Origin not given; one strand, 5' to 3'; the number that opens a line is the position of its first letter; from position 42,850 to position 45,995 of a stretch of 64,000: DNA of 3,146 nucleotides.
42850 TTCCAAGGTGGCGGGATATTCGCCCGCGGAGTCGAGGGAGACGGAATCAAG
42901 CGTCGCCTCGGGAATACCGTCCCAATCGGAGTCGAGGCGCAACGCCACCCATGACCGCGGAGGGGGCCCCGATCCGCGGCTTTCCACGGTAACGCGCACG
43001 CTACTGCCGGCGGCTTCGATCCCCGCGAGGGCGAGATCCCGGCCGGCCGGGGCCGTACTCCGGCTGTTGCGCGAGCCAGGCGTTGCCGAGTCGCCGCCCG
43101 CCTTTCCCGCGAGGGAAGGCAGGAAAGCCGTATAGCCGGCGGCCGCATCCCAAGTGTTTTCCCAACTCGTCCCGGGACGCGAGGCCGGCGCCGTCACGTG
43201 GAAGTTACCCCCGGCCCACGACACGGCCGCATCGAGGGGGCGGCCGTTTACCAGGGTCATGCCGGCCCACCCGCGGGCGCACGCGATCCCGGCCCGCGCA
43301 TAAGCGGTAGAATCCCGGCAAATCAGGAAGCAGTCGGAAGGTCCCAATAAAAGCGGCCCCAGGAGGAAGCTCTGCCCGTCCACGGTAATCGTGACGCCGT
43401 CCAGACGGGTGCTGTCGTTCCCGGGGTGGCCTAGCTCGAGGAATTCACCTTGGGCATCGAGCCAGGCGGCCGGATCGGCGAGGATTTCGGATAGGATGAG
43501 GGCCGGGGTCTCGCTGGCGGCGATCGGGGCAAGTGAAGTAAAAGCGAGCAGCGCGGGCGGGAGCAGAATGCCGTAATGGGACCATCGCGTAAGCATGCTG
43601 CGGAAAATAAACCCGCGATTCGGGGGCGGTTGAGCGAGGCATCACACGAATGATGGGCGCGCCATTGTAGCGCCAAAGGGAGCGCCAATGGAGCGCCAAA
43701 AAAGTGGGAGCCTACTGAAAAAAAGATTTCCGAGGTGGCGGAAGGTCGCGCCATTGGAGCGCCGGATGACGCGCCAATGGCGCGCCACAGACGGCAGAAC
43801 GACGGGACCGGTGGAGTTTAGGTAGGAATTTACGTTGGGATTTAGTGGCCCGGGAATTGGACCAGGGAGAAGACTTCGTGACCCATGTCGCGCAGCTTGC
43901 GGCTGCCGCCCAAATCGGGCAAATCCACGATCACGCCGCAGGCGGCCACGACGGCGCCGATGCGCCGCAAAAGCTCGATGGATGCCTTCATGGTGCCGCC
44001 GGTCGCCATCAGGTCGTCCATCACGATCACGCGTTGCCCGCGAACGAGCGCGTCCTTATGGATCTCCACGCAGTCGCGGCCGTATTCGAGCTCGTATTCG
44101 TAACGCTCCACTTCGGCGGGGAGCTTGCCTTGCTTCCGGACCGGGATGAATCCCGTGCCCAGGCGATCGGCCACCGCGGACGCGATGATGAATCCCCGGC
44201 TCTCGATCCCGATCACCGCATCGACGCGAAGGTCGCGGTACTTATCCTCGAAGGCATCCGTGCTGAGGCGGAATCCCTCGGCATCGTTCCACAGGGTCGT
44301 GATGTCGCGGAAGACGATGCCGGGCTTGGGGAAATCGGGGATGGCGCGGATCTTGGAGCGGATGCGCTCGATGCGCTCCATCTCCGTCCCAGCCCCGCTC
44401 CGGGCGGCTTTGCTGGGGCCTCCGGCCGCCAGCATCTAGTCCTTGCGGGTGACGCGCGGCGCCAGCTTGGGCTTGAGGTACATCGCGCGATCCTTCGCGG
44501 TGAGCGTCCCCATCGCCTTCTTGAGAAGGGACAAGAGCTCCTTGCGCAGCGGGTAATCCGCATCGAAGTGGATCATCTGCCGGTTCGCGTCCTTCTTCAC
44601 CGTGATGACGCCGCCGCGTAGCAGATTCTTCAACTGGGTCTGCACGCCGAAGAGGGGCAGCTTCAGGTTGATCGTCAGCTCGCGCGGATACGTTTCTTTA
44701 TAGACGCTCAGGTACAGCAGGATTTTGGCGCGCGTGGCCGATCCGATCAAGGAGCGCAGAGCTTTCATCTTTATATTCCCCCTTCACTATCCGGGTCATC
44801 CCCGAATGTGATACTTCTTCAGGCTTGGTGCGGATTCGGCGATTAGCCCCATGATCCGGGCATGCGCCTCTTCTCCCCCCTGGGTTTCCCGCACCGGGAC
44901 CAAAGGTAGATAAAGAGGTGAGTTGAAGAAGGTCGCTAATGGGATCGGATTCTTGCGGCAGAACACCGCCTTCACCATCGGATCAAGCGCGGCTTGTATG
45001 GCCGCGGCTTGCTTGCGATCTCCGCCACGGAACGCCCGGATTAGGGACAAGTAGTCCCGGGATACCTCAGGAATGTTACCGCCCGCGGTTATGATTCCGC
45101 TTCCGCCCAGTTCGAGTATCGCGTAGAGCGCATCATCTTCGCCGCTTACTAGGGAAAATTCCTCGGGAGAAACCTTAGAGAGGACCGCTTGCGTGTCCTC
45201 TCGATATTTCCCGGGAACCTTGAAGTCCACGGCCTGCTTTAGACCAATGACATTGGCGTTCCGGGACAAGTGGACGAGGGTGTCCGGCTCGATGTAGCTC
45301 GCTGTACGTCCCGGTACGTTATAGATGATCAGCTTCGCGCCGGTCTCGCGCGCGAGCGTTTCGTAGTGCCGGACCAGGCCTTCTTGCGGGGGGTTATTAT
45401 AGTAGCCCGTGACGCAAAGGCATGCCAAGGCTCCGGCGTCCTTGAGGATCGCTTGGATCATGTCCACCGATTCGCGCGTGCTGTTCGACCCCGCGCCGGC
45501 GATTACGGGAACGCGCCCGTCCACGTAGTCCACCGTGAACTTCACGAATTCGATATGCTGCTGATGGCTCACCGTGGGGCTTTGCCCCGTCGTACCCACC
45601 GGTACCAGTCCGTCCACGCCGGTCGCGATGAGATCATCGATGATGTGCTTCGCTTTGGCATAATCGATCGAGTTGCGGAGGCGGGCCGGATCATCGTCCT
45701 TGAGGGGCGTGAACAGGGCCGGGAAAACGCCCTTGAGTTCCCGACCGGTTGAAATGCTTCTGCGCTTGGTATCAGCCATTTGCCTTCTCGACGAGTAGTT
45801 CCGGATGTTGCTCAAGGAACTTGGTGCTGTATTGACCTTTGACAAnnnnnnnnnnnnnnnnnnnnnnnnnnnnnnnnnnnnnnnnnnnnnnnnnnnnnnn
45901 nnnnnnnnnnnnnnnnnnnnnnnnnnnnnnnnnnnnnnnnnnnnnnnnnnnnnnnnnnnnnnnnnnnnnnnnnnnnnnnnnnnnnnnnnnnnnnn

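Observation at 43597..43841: Fourfold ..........-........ site array in the LTD-operon promoter region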

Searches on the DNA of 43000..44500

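Call 10: search_rna_families(source=window, start=43000, end=44500, threshold=evalue, max_evalue=1)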
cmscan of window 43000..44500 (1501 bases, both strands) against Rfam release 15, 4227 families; matches with E-value up to 1: 0.
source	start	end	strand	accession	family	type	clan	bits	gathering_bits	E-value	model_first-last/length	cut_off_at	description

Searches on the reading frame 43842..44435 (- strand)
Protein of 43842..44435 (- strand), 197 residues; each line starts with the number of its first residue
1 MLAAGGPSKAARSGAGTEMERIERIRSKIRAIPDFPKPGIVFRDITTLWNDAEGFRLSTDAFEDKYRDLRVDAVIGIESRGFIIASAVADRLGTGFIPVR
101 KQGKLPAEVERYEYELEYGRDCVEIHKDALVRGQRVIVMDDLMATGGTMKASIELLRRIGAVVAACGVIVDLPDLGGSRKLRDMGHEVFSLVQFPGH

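Call 5: search_protein_families(library=pfam, proteins=[window:43842-44435:-])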
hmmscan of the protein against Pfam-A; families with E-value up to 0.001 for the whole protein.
window:43842-44435:- (197 aa): 1 family
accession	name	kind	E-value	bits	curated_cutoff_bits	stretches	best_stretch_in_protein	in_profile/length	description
PF00156.33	Pribosyltran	-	4.6e-17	62.2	26.3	1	58-172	15-126/158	Phosphoribosyl transferase domain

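Call 29: search_protein_families(library=ncbifam, proteins=[window:43842-44435:-], max_evalue=0.01)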
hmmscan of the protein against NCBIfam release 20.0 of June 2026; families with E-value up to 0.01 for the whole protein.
window:43842-44435:- (197 aa): 33 families (the best 25 are shown)
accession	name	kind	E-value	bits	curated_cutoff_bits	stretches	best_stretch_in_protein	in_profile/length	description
NF002634.0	PRK02304.1-3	equivalog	2.3e-75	252.3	170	1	19-197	4-182/182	adenine phosphoribosyltransferase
NF002636.0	PRK02304.1-5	equivalog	8.7e-65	217.5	125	1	21-192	5-174/176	adenine phosphoribosyltransferase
NF002632.0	PRK02304.1-1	equivalog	2.4e-63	213.2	243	1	19-197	5-183/183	adenine phosphoribosyltransferase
TIGR01090.1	apt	equivalog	1.2e-61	207.7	185.85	1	26-193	2-168/169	adenine phosphoribosyltransferase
NF002633.0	PRK02304.1-2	equivalog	5.9e-59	198.7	224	1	26-194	4-170/172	adenine phosphoribosyltransferase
NF009211.0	PRK12560.1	equivalog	1.4e-29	103.2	188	1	23-194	4-176/187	adenine phosphoribosyltransferase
NF006671.0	PRK09219.1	equivalog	3.6e-15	56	177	1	59-193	39-177/192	xanthine phosphoribosyltransferase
NF002635.0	PRK02304.1-4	subfamily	1.7e-14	53.8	146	1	68-193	51-173/188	adenine phosphoribosyltransferase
NF040646.1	HPT_Archaea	equivalog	2.2e-14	53.5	200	1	65-193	48-173/184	hypoxanthine/guanine phosphoribosyltransferase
NF006328.0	PRK08558.1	equivalog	5.3e-13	49.1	184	1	44-178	85-221/238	adenine phosphoribosyltransferase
TIGR01743.1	purR_Bsub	equivalog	9.3e-13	47.8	258.7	1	64-172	122-233/268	pur operon repressor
NF002620.0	PRK02277.1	subfamily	2.1e-12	47.2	115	1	66-171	82-179/201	orotate phosphoribosyltransferase-like protein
TIGR00336.1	pyrE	equivalog_domain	1.5e-10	41.1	106.8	1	42-193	25-169/173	orotate phosphoribosyltransferase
NF004689.0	PRK06031.1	equivalog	2.2e-10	40.2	175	1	129-169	150-190/233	phosphoribosyltransferase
NF005592.0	PRK07322.1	subfamily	3.3e-10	39.6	143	1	59-169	42-156/180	adenine phosphoribosyltransferase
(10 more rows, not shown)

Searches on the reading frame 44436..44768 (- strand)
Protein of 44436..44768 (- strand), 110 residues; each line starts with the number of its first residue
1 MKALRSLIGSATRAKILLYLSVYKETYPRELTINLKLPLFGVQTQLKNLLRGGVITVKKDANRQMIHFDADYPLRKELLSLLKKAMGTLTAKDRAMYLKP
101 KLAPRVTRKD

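Call 5: search_protein_families(library=pfam, proteins=[window:44436-44768:-])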
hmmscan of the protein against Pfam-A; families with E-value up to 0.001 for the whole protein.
window:44436-44768:- (110 aa): 0 families

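Call 29: search_protein_families(library=ncbifam, proteins=[window:44436-44768:-], max_evalue=0.01)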
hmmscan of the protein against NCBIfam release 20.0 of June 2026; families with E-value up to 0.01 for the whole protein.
window:44436-44768:- (110 aa): 2 families
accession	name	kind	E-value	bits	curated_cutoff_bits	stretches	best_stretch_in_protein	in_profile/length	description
NF033788.1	HTH_metalloreg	subfamily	0.00029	20.6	55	1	6-67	6-67/77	metalloregulator ArsR/SmtB family transcription factor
NF047906.1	CdPbTransRegCmtR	equivalog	0.0012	18.7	150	1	8-89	18-97/104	Cd(II)/Pb(II)-sensing metalloregulatory transcriptional regulator CmtR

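Call 30: search_protein_families(library=pfam, proteins=[window:44436-44768:-], max_evalue=1)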
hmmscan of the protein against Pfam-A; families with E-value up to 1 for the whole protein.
window:44436-44768:- (110 aa): 5 families
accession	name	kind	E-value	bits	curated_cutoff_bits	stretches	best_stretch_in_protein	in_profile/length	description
PF10007.15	DUF2250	-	0.031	14.8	24.4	1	6-59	3-56/93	Uncharacterized protein conserved in archaea (DUF2250)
PF07381.18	EarA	-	0.051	13.8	22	1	4-33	2-33/90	EarA-like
PF01022.26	HTH_5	-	0.061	13.6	22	1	12-55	3-45/47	Bacterial regulatory protein, arsR family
PF12840.13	HTH_20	-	0.11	12.9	27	0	9-57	2-50/51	Helix-turn-helix domain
PF02623.20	FliW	-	0.18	12.1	25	0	10-75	67-119/122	FliW protein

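Call 32: search_solved_structures(query=window:44436-44768:-, max_evalue=10, show_alignments=2)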
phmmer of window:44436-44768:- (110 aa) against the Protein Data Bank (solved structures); distinct sequences matched with E-value up to 10: 5.
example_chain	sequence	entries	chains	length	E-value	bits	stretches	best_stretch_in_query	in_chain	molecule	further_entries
6jmi_A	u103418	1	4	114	0.32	14.7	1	13-97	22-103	Uncharacterized HTH-type transcriptional regulator Rv0081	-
7nm7_AAA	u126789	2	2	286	0.39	14.4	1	22-87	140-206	Antimycin pathway standalone ketoreductase enzyme, AntM | Antimycin pathway standalone ketoreductase, AntM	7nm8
28jc_N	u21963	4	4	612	0.86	13.3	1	25-89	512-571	Putative RNA polymerase II subunit B1 CTD phosphatase RPAP2 | RPAP2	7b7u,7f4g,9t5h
9t5j_A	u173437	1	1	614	0.86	13.3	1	25-89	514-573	Putative RNA polymerase II subunit B1 CTD phosphatase RPAP2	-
6j05_A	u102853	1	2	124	1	13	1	30-82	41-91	Transcriptional regulator ArsR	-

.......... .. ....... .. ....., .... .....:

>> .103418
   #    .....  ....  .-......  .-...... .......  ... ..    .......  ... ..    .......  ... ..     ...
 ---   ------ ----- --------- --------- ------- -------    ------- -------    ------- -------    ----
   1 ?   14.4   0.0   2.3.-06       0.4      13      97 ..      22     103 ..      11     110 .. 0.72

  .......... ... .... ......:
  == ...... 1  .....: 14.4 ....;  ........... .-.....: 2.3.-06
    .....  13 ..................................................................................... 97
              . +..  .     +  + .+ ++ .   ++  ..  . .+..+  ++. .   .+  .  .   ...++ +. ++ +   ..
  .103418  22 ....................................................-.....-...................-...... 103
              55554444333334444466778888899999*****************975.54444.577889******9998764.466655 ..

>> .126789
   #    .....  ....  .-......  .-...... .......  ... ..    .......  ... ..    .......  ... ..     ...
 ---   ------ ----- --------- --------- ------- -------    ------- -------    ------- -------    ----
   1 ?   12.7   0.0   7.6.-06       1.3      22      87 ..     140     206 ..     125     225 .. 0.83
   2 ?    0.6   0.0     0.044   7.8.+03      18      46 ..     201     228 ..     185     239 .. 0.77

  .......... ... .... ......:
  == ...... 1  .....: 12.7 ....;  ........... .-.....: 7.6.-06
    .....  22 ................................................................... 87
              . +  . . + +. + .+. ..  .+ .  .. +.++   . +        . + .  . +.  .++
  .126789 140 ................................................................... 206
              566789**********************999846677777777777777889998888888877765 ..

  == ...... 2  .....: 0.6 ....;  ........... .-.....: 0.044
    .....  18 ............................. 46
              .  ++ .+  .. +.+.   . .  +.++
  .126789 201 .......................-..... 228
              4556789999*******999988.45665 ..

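Call 50: find_encoding_contigs(protein=window:44436-44768:-, flank=3000, max_places=10)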
Protein window:44436-44768:- (110 aa): 3 contigs read that carry it; 3 places shown.
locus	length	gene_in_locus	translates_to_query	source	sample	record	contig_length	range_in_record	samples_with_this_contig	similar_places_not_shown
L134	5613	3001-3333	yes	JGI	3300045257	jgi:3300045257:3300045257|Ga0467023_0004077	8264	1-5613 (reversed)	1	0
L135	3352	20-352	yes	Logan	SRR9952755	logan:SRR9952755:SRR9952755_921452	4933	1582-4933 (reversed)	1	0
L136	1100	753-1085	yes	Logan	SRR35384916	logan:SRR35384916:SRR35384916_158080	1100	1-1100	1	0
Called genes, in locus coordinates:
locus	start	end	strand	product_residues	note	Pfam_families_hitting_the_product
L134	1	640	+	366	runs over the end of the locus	PF00437:T2SSE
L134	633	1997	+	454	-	PF00289:Biotin_carb_N, PF02786:CPSase_L_D2, PF07478:Dala_Dala_lig_C (weak), PF02785:Biotin_carb_C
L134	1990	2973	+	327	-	PF00701:DHDPS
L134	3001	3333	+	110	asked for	-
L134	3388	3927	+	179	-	PF00156:Pribosyltran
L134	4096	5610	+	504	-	-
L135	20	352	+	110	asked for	-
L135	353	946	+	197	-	PF00156:Pribosyltran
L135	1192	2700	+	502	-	-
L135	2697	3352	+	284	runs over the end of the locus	-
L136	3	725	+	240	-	?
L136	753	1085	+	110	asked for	-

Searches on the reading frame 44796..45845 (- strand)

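Call 5: search_protein_families(library=pfam, proteins=[window:44796-45845:-])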
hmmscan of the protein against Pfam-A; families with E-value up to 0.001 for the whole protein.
window:44796-45845:- (349 aa): 1 family
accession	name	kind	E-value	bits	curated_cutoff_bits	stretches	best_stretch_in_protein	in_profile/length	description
PF00701.28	DHDPS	-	8.2e-60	202.4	22.1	1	37-305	2-254/289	Dihydrodipicolinate synthetase family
